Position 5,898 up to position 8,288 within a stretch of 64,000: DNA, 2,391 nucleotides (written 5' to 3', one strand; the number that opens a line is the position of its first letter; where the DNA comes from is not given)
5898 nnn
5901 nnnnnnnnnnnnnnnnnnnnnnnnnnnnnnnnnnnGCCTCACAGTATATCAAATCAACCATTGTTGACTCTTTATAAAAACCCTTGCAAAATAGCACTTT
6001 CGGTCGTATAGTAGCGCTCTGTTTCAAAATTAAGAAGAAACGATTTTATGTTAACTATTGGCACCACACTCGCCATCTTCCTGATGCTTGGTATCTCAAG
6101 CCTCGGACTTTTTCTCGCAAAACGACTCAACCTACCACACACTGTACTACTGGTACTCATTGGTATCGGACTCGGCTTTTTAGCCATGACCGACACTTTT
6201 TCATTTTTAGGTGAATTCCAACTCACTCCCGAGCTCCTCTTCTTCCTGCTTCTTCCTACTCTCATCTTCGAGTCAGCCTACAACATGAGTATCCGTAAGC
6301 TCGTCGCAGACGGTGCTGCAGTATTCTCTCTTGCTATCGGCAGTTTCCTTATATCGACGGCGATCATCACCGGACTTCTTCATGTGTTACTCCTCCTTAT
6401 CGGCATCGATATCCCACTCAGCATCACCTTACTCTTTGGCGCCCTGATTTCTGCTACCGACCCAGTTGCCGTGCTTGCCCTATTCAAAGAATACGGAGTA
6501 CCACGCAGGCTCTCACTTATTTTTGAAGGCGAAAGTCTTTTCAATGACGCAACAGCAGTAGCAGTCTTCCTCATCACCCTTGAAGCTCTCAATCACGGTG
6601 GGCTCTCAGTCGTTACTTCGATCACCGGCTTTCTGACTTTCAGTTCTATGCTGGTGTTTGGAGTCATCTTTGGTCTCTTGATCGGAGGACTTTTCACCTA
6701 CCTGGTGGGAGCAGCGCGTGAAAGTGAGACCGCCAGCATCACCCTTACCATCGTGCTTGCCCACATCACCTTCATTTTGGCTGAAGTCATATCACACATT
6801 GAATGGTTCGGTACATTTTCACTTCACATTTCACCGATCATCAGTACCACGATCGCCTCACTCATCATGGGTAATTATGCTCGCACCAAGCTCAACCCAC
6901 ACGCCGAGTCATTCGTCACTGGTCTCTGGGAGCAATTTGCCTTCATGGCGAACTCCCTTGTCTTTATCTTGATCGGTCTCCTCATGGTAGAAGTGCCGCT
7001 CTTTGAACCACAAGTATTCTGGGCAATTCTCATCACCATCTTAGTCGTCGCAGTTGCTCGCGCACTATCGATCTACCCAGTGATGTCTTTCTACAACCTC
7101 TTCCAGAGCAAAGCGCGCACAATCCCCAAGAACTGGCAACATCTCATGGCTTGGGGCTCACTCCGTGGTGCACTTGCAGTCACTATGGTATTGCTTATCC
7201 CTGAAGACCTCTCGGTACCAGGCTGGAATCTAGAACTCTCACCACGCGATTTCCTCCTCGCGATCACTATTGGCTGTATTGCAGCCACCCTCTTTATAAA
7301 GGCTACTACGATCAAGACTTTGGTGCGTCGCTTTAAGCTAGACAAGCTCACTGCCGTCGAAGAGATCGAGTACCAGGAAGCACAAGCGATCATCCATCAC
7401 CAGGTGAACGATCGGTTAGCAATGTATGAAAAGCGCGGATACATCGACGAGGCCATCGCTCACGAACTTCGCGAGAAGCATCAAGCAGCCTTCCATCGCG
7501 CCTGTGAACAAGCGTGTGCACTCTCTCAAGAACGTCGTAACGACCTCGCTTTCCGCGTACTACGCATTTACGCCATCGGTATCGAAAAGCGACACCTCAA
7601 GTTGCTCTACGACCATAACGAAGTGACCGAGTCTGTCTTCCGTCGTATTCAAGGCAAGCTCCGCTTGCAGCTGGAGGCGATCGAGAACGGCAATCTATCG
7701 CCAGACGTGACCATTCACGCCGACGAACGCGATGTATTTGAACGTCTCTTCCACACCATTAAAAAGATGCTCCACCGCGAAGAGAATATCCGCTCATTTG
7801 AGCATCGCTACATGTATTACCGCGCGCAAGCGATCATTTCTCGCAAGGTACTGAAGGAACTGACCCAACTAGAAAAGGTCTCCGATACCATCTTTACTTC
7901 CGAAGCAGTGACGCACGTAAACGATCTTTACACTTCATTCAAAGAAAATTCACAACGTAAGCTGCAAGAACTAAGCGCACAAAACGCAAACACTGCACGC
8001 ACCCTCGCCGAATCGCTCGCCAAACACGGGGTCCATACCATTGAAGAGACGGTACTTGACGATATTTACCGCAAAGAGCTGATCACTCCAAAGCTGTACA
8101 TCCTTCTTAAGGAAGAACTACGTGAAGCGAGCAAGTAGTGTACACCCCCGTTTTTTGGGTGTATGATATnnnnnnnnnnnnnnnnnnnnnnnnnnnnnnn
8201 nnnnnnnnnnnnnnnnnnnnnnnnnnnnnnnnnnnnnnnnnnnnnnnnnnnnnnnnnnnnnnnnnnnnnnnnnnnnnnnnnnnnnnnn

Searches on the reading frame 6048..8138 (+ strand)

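Call 27: search_protein_families(library=pfam, proteins=[window:6048-8138:+], max_evalue=0.00001)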
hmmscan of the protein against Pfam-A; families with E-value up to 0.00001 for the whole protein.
window:6048-8138:+ (696 aa): 1 family
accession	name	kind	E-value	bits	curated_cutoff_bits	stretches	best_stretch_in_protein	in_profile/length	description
PF00999.27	Na_H_Exchanger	-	4.5e-48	164.4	26.2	1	17-427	4-374/375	Sodium/hydrogen exchanger, transmembrane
